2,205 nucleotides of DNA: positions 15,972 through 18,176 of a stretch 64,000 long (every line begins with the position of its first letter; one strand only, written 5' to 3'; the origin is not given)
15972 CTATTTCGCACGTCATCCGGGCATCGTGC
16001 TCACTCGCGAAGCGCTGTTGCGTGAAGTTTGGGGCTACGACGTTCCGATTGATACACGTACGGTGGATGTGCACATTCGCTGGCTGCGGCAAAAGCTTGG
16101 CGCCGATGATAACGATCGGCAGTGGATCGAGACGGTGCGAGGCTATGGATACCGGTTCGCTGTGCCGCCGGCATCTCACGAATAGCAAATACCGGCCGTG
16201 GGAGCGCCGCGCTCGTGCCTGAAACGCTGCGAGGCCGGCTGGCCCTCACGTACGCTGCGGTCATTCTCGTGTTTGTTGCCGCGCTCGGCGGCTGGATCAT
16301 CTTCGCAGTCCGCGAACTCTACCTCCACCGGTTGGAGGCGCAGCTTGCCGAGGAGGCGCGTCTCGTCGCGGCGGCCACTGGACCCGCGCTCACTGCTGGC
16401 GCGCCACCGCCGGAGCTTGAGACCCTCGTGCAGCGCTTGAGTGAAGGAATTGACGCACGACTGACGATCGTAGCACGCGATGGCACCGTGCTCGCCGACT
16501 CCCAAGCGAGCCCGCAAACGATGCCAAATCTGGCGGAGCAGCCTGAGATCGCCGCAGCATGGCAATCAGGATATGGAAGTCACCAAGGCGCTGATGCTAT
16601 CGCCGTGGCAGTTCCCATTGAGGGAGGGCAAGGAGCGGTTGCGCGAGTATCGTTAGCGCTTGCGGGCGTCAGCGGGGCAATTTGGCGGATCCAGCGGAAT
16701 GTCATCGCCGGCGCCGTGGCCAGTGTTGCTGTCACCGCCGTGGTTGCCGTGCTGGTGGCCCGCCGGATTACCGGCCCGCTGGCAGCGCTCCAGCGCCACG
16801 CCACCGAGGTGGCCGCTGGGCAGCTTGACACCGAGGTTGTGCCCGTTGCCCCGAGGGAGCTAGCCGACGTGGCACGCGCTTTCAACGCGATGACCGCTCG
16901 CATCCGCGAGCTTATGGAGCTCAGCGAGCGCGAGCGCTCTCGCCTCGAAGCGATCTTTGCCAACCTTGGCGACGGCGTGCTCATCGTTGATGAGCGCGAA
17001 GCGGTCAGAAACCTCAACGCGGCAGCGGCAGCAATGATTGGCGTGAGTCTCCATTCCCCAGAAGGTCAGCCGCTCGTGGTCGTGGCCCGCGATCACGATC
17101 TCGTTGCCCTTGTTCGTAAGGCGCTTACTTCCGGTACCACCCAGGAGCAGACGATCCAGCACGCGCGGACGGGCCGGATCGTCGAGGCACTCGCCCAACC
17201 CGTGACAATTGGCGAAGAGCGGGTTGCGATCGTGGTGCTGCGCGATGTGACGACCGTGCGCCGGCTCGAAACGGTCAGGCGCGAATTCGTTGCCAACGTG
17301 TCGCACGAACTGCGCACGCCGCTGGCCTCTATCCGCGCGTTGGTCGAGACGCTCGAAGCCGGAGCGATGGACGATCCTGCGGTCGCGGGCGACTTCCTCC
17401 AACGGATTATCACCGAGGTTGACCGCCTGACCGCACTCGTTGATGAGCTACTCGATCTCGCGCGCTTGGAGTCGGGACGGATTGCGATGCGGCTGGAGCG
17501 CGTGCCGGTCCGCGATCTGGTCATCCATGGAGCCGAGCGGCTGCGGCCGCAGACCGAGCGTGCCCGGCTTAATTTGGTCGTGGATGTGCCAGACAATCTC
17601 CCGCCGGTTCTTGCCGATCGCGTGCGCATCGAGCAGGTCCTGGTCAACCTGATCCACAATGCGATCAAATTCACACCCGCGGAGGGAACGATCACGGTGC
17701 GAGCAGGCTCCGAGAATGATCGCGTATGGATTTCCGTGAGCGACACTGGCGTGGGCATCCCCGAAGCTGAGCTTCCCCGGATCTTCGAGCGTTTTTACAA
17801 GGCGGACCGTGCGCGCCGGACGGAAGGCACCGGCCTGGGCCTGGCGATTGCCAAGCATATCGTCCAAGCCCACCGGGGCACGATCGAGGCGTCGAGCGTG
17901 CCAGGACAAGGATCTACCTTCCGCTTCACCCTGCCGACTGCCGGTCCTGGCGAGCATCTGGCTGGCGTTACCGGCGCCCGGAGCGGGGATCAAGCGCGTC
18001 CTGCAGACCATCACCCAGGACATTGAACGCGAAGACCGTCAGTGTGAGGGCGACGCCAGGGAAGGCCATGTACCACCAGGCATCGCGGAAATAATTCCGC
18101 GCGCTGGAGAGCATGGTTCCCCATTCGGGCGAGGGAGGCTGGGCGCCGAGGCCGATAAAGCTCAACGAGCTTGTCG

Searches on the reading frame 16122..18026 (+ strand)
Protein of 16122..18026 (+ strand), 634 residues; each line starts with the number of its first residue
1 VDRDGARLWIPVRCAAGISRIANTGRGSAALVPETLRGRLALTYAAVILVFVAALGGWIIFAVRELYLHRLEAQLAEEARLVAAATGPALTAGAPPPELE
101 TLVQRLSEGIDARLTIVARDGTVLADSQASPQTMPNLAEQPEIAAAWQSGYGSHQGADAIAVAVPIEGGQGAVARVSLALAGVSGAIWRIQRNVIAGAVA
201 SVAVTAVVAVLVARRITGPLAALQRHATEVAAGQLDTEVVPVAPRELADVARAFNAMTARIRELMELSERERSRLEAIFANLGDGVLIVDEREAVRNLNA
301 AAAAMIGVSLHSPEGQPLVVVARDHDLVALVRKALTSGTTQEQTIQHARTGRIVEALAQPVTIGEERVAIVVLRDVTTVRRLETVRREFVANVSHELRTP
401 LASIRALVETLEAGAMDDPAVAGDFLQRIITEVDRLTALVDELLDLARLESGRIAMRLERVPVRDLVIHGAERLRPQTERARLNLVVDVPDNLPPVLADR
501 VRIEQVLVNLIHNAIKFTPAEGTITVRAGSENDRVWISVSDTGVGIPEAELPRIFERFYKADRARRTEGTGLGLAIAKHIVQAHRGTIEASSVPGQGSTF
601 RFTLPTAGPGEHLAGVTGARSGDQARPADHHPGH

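Call 79: search_protein_families(library=pfam, proteins=[window:16122-18026:+], max_evalue=0.00001)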
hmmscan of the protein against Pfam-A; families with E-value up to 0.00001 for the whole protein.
window:16122-18026:+ (634 aa): 5 families
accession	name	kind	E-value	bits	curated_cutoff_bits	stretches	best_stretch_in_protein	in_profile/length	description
PF02518.31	HATPase_c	-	5.8e-34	117.3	26.4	1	499-606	2-109/111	Histidine kinase-, DNA gyrase B-, and HSP90-like ATPase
PF00512.31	HisKA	-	2.3e-21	76.1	26.9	1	386-452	2-66/66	His Kinase A (phospho-acceptor) domain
PF00672.30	HAMP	-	1.2e-11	45.2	25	1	211-263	1-53/53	HAMP domain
PF00989.32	PAS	-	4.6e-09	36.7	22.6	1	274-376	2-113/113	PAS fold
PF08448.16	PAS_4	-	4.3e-08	33.8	23.1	1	279-381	1-110/110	PAS fold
